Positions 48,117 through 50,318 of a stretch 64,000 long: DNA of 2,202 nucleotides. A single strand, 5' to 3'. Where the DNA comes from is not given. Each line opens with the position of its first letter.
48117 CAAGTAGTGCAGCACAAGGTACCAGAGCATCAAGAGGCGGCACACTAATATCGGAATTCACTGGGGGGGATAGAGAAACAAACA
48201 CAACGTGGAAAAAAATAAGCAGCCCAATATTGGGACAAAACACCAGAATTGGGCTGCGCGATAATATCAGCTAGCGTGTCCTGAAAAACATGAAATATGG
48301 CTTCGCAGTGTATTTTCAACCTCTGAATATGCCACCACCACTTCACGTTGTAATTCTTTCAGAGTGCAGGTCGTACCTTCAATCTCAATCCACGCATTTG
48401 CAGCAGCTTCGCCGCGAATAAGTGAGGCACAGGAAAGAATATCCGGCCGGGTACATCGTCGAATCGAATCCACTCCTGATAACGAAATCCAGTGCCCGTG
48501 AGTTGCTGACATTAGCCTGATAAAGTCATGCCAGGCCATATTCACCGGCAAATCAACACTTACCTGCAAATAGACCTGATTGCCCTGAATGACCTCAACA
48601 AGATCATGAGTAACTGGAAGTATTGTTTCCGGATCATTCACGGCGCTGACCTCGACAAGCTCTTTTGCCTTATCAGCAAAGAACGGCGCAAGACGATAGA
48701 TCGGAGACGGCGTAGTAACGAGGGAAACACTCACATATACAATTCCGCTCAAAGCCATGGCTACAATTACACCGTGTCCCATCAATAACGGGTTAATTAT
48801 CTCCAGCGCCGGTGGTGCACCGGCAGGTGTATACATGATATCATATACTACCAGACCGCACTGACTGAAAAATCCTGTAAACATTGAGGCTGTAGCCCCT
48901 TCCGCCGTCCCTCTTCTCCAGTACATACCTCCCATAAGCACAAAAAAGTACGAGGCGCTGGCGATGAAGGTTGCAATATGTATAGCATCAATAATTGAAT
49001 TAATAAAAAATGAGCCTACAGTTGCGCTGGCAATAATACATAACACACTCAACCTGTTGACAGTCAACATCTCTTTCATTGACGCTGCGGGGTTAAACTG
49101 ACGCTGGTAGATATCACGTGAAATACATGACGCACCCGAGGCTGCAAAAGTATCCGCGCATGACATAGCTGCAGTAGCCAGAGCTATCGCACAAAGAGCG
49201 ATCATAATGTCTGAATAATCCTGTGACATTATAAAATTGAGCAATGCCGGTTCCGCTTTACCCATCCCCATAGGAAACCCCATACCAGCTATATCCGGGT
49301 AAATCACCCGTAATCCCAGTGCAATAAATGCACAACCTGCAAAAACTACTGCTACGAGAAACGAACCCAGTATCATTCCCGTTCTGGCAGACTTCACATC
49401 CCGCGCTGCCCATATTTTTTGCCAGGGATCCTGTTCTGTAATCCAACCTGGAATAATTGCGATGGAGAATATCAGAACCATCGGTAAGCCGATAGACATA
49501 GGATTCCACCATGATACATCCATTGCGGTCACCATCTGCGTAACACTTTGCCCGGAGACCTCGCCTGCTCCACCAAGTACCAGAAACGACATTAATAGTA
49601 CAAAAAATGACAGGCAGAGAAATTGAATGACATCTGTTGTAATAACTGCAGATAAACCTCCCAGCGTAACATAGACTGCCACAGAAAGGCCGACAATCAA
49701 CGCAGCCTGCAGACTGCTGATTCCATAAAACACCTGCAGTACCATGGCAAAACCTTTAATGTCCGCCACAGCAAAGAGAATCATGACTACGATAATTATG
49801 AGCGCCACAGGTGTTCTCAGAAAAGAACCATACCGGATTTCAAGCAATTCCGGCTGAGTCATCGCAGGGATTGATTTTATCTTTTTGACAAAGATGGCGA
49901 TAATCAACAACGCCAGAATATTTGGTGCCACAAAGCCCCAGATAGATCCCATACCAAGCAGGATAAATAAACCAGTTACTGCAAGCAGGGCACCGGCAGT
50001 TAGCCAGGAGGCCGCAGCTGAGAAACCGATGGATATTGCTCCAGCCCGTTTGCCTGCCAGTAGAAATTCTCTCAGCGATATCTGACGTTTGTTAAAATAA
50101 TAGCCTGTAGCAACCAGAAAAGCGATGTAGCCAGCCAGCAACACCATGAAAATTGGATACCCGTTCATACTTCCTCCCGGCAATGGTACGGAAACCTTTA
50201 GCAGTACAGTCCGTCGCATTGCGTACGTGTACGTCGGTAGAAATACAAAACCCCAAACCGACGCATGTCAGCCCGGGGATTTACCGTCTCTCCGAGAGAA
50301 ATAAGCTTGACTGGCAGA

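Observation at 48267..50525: Cobalamin riboswitch controlling a monocistronic sodium:solute-symporter-family transporter with an uncharacterised C-terminal domain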

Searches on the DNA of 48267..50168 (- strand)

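Call 14: search_rna_families(sources=[L001, L002, L003, L004, L005, L006, L007, L008, L009, L010, L011, L012, L013], threshold=gathering)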
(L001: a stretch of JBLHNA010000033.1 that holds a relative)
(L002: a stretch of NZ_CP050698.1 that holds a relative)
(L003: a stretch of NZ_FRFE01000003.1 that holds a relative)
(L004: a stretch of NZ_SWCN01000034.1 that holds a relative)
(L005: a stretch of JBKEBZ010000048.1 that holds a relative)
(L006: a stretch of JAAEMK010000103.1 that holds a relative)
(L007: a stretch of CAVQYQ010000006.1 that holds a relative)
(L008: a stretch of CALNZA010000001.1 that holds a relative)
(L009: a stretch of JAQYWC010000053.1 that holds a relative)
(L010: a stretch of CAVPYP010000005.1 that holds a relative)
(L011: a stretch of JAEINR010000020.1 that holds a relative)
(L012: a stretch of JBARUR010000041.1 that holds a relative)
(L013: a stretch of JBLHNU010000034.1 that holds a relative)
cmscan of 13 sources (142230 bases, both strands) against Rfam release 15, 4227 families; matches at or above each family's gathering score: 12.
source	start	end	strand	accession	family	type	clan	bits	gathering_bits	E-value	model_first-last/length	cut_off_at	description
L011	4643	4870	+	RF00174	Cobalamin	Cis-reg; riboswitch;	CL00101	101.8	31.5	5.7e-24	1-189/189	no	Cobalamin riboswitch aptamer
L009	4641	4870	+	RF00174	Cobalamin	Cis-reg; riboswitch;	CL00101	100.6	31.5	1.3e-23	1-189/189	no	Cobalamin riboswitch aptamer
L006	4639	4868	+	RF00174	Cobalamin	Cis-reg; riboswitch;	CL00101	99.4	31.5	2.8e-23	1-189/189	no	Cobalamin riboswitch aptamer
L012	33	239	+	RF00174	Cobalamin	Cis-reg; riboswitch;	CL00101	91.5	31.5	5.1e-21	1-189/189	no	Cobalamin riboswitch aptamer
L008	4637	4876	+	RF00174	Cobalamin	Cis-reg; riboswitch;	CL00101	91.2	31.5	6e-21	1-189/189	no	Cobalamin riboswitch aptamer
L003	4625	4865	+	RF00174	Cobalamin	Cis-reg; riboswitch;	CL00101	85.3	31.5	2.9e-19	1-189/189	no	Cobalamin riboswitch aptamer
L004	4669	4875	+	RF00174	Cobalamin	Cis-reg; riboswitch;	CL00101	84.3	31.5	5.8e-19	1-189/189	no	Cobalamin riboswitch aptamer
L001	4671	4874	+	RF00174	Cobalamin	Cis-reg; riboswitch;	CL00101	83.2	31.5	1.2e-18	1-189/189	no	Cobalamin riboswitch aptamer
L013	4697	4911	+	RF00174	Cobalamin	Cis-reg; riboswitch;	CL00101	82.2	31.5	2.3e-18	1-189/189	no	Cobalamin riboswitch aptamer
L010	4651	4873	+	RF00174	Cobalamin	Cis-reg; riboswitch;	CL00101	78.2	31.5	3.3e-17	1-189/189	no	Cobalamin riboswitch aptamer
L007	4670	4874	+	RF00174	Cobalamin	Cis-reg; riboswitch;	CL00101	75.7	31.5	1.7e-16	1-189/189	no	Cobalamin riboswitch aptamer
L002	4606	4867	+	RF00174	Cobalamin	Cis-reg; riboswitch;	CL00101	74.8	31.5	3e-16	14-178/189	no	Cobalamin riboswitch aptamer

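Call 15: search_rna_families(sources=[L014, L015, L016, L017, L019, L021, L030, L031, L033, L035, L036, L038, L050], threshold=gathering)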
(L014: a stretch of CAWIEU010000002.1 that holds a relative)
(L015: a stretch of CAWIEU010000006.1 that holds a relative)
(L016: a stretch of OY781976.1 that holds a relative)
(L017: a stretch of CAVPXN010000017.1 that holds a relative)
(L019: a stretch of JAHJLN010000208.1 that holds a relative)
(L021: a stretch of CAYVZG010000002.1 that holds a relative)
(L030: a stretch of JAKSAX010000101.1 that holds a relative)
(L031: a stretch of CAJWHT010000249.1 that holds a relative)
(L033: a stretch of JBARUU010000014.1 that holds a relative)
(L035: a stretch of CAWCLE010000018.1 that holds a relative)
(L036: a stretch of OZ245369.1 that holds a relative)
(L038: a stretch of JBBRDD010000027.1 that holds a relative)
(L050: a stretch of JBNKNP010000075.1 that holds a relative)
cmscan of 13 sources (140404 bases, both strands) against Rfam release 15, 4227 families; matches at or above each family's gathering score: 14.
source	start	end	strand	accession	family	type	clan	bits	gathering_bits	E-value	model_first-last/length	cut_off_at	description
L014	4699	4914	+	RF00174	Cobalamin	Cis-reg; riboswitch;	CL00101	90.6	31.5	8.7e-21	1-189/189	no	Cobalamin riboswitch aptamer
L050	272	490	+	RF00174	Cobalamin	Cis-reg; riboswitch;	CL00101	88.6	31.5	3.4e-20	1-189/189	no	Cobalamin riboswitch aptamer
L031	163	380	+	RF00174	Cobalamin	Cis-reg; riboswitch;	CL00101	86.8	31.5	1.1e-19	1-189/189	no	Cobalamin riboswitch aptamer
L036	4726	4896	+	RF00174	Cobalamin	Cis-reg; riboswitch;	CL00101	83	31.5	1.3e-18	1-189/189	no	Cobalamin riboswitch aptamer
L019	4703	4921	+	RF00174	Cobalamin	Cis-reg; riboswitch;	CL00101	82.4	31.5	2e-18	1-189/189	no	Cobalamin riboswitch aptamer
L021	4720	4917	+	RF00174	Cobalamin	Cis-reg; riboswitch;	CL00101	80.9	31.5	5.2e-18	1-189/189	no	Cobalamin riboswitch aptamer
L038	4715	4912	+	RF00174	Cobalamin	Cis-reg; riboswitch;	CL00101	80.9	31.5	5.1e-18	1-189/189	no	Cobalamin riboswitch aptamer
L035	4725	4920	+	RF00174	Cobalamin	Cis-reg; riboswitch;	CL00101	80.7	31.5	6.2e-18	1-189/189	no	Cobalamin riboswitch aptamer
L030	929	1130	+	RF00174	Cobalamin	Cis-reg; riboswitch;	CL00101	80.4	31.5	7.3e-18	1-189/189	no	Cobalamin riboswitch aptamer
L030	4665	4804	+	RF00174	Cobalamin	Cis-reg; riboswitch;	CL00101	80.4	31.5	7.6e-18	45-169/189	no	Cobalamin riboswitch aptamer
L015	4641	4783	+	RF00174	Cobalamin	Cis-reg; riboswitch;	CL00101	79.8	31.5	1.1e-17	45-169/189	no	Cobalamin riboswitch aptamer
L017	4714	4911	+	RF00174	Cobalamin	Cis-reg; riboswitch;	CL00101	77.5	31.5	5e-17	1-189/189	no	Cobalamin riboswitch aptamer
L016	4703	4912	+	RF00174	Cobalamin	Cis-reg; riboswitch;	CL00101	75.3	31.5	2.1e-16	1-189/189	no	Cobalamin riboswitch aptamer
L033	4715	4910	+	RF00174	Cobalamin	Cis-reg; riboswitch;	CL00101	75.3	31.5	2.1e-16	1-189/189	no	Cobalamin riboswitch aptamer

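Call 35: search_rna_families(sources=[L041, L056, L061, L071, L074, L076, L018, L032, L040, L023, L042, L037, L043], threshold=gathering)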
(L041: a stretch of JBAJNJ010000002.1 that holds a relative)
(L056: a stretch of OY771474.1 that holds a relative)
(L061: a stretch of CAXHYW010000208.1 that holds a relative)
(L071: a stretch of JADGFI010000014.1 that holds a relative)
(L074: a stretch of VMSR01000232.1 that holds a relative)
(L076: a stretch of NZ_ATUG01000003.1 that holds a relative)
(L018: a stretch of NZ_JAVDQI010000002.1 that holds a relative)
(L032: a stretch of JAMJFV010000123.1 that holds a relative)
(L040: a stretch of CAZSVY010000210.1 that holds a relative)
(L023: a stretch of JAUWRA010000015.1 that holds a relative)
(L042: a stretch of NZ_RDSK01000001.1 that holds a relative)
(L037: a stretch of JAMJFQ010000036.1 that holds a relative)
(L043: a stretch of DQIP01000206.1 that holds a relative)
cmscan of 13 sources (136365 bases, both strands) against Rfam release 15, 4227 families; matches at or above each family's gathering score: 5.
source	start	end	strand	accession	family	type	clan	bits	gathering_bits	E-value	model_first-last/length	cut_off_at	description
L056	4728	4927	+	RF00174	Cobalamin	Cis-reg; riboswitch;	CL00101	88.2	31.5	4.1e-20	1-189/189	no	Cobalamin riboswitch aptamer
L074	4702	4910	+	RF00174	Cobalamin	Cis-reg; riboswitch;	CL00101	87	31.5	9.3e-20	1-189/189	no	Cobalamin riboswitch aptamer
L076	4707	4926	+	RF00174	Cobalamin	Cis-reg; riboswitch;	CL00101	86.1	31.5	1.6e-19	1-189/189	no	Cobalamin riboswitch aptamer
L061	3542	3739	+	RF00174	Cobalamin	Cis-reg; riboswitch;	CL00101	83.5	31.5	9.5e-19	1-189/189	no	Cobalamin riboswitch aptamer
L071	4700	4912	+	RF00174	Cobalamin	Cis-reg; riboswitch;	CL00101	76.4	31.5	9.9e-17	1-189/189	no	Cobalamin riboswitch aptamer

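Call 69: search_rna_families(sources=[L081, L020, L022, L026, L047, L048, L055, L062, L075, L045, L051], threshold=gathering)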
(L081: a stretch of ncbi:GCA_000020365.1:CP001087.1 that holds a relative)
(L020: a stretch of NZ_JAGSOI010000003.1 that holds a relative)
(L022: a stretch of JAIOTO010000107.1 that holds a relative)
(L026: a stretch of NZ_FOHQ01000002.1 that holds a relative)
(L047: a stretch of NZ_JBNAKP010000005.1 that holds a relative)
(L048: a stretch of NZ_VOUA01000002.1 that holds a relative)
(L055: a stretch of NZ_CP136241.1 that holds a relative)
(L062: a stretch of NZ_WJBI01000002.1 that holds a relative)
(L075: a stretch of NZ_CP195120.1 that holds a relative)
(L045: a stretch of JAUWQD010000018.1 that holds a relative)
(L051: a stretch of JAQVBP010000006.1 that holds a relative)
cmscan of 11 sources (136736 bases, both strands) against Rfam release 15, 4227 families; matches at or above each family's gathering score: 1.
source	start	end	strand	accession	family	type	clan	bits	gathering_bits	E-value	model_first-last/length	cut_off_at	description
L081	7644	7872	+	RF00174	Cobalamin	Cis-reg; riboswitch;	CL00101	100.7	31.5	1.1e-23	1-189/189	no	Cobalamin riboswitch aptamer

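Call 90: search_rna_families(sources=[L082, L083, L084, L085], threshold=gathering)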
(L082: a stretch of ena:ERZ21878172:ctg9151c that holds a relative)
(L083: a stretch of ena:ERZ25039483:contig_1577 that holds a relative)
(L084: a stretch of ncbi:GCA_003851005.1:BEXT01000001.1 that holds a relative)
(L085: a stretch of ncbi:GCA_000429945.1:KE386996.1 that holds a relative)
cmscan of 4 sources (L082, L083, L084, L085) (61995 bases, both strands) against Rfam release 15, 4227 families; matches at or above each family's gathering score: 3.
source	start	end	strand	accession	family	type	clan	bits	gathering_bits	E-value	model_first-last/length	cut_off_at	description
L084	6130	6327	+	RF00174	Cobalamin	Cis-reg; riboswitch;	CL00101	121.2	31.5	6.8e-30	1-189/189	no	Cobalamin riboswitch aptamer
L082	13263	13457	+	RF00174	Cobalamin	Cis-reg; riboswitch;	CL00101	94.3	31.5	3.3e-22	1-189/189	no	Cobalamin riboswitch aptamer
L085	5111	5315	+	RF00174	Cobalamin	Cis-reg; riboswitch;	CL00101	74.3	31.5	1.8e-16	1-189/189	no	Cobalamin riboswitch aptamer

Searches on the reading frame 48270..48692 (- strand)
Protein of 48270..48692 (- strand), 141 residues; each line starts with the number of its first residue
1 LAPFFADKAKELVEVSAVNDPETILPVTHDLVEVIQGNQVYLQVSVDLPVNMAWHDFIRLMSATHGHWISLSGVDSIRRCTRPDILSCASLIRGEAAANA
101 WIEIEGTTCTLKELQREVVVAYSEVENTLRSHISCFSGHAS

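Call 43: search_solved_structures(query=A2, max_evalue=10)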
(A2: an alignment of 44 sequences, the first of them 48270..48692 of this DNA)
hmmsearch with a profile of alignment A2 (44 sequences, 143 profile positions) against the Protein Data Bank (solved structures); distinct sequences matched with E-value up to 10: 20.
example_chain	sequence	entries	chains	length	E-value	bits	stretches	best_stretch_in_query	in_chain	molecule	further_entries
5ypv_A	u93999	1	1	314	0.12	15.3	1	8-79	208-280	Malonyl CoA-acyl carrier protein transacylase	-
7f2r_A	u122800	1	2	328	0.46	13.4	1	34-79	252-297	Malonyl-CoA-[acyl-carrier-protein] transacylase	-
5czc_A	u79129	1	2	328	0.46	13.4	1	34-79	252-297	Malonyl-CoA-[acyl-carrier-protein] transacylase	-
8h6s_A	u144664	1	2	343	0.48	13.4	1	34-79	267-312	Malonyl-CoA-[acyl-carrier-protein] transacylase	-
1jbj_A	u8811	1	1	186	1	12.3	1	31-69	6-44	CD3 Epsilon and gamma Ectodomain Fragment Complex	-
4a5w_A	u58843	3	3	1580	1.1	12.2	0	79-125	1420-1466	COMPLEMENT C5 | Complement C5,Complement C5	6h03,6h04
7nyc_A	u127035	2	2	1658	1.2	12.1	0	79-125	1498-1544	Complement C5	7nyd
3prx_A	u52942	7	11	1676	1.2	12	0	79-125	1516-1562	Complement C5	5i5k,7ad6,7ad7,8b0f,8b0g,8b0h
3kls_A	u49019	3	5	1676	1.2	12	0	79-125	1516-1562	Complement C5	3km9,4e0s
3r08_E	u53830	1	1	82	1.3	12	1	31-69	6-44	T-cell surface glycoprotein CD3 epsilon chain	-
2hnf_A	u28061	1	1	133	1.4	11.9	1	79-113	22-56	Repressor protein cI101-229DM-K192A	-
2ho0_A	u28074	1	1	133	1.4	11.9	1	79-113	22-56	Repressor protein cI101-229DM-K192A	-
8gmu_A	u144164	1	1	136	1.5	11.8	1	79-113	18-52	Repressor protein cI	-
3lrs_H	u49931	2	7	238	1.5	11.8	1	62-106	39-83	PG-16 Heavy Chain Fab | PG16 HEAVY CHAIN FAB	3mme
4dqo_H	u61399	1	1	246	1.5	11.8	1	62-106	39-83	PG16 Fab Heavy Chain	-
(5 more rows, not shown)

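Call 49: predict_structure(alignment_id=A2)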
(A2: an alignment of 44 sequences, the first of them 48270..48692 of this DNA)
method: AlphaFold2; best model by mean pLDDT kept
length: 141 residues; sequences in the alignment: 44
mean_pLDDT: 86.1   pTM: 0.76
mean pLDDT of the five models: 86.1, 85.4, 84.8, 83.4, 82.7
residues with pLDDT >= 90: 91; 70-90: 26; 50-70: 22; < 50: 2
segments of 3 or more residues with pLDDT < 50: none
pLDDT, mean of each block of 10 residues (from residue 1): 64 57 68 97 96 95 95 90 82 94 95 94 96 84 63
secondary structure, 60 per line:
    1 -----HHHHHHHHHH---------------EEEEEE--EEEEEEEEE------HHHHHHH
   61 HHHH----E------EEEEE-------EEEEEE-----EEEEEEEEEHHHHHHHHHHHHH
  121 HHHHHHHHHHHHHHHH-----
elements in order: H6-15 E31-36 E39-47 H54-64 E76-80 E88-93 E99-107 H108-136

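Call 51: fold_search(model_id=the predicted structure, library=pdb)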
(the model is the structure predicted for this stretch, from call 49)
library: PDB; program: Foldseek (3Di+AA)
matches with E <= 10: 1117; with E <= 0.001: 0
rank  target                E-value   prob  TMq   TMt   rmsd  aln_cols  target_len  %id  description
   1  3dpt_A                4.6e-03  1.00  0.44  0.23   6.3       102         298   12  COR domain of Rab family protein (Roco) (released 2008-08-12)
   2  4fpw_B                6.2e-03  0.84  0.30  0.27   8.9       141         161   15  Crystal Structure of CalU16 from Micromonospora echinospora. Northeast Structural Genomics Consortium Target MiR12. (released 2012-12-12)
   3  3dpt_B                1.7e-02  0.99  0.40  0.21   4.3        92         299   12  COR domain of Rab family protein (Roco) (released 2008-08-12)
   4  3dpu_A                2.5e-02  0.99  0.42  0.14   4.6        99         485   13  RocCOR domain tandem of Rab family protein (Roco) (released 2008-08-12)
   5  7ycx_K                2.5e-02  0.60  0.31  0.10  12.3       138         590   12  The structure of INTAC-PEC complex (released 2023-03-15)
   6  3dpu_B                3.0e-02  0.92  0.38  0.19   7.2       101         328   11  RocCOR domain tandem of Rab family protein (Roco) (released 2008-08-12)
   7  5iri_A                3.9e-02  0.75  0.32  0.40   6.1       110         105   12  Structure of the mouse SAD-B AIS-KA1 fragment (released 2016-06-15)
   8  8yqt_C                3.9e-02  0.75  0.29  0.14  13.1       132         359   11  African swine fever virus RNA Polymerase-M1249L complex2 (released 2024-11-06)
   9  9h2s_A                4.9e-02  0.80  0.30  0.16   7.7       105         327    7  a YnaI-MscS chimera in a closed conformation purified in DDM with additional lipids showing ligand-filled pore and poc (released 2025-09-24)
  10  3uid_B                5.2e-02  0.80  0.38  0.35   6.6       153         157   10  Crystal Structure of Protein Ms6760 from Mycobacterium smegmatis (released 2011-11-23)
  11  1u2v_D                5.6e-02  0.69  0.33  0.20   9.5       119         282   11  Crystal structure of Arp2/3 complex with bound ADP and calcium (released 2004-11-09)
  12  2p9k_D                5.9e-02  0.77  0.36  0.21   9.6       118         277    8  Crystal structure of bovine Arp2/3 complex co-crystallized with ATP and crosslinked with glutaraldehyde (released 2007-05-29)
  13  3dxm_D                5.9e-02  0.75  0.35  0.20   9.6       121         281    9  Structure of Bos taurus Arp2/3 Complex with Bound Inhibitor CK0993548 (released 2009-07-28)
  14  3ggn_A                5.9e-02  0.16  0.21  0.22  16.7       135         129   12  Crystal structure of DR_A0006 from Deinococcus radiodurans. Northeast Structural Genomics Consortium Target DrR147D (released 2009-03-24)
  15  2p9i_D                6.3e-02  0.77  0.35  0.21   9.5       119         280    9  Crystal Structure of bovine Arp2/3 Complex co-crystallized with ADP and crosslinked with gluteraldehyde (released 2007-05-29)
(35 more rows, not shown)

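Call 56: search_protein_representatives(alignment_id=A2)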
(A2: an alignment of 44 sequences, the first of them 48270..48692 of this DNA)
Query: 44 sequences, 143 profile positions. Proteins with E-value up to 0.001 (for the whole library): 38; up to 1e-10: 27; up to 1e-30: 5. The best 38 are listed.
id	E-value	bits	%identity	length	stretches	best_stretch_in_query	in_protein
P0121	1.1e-36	141.9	-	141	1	21-138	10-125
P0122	1.3e-36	141.7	-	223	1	1-136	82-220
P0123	5.7e-35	136.4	-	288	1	1-138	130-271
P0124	2.6e-34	134.2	-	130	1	22-135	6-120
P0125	6.6e-33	129.7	-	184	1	1-138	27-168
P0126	5.3e-30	120.3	-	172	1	1-135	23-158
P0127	4.9e-29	117.1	-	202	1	1-139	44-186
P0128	2.3e-28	115.0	-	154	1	27-137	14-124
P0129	6.7e-28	113.5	-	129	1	31-141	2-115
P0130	1.6e-27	112.2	-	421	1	1-135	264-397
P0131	1.9e-26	108.7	-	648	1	1-136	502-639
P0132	5.8e-23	97.5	-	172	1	1-136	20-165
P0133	1.2e-22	96.4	-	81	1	63-135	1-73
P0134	6.3e-22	94.1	-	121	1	20-135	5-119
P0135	7.4e-22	93.9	-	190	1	2-132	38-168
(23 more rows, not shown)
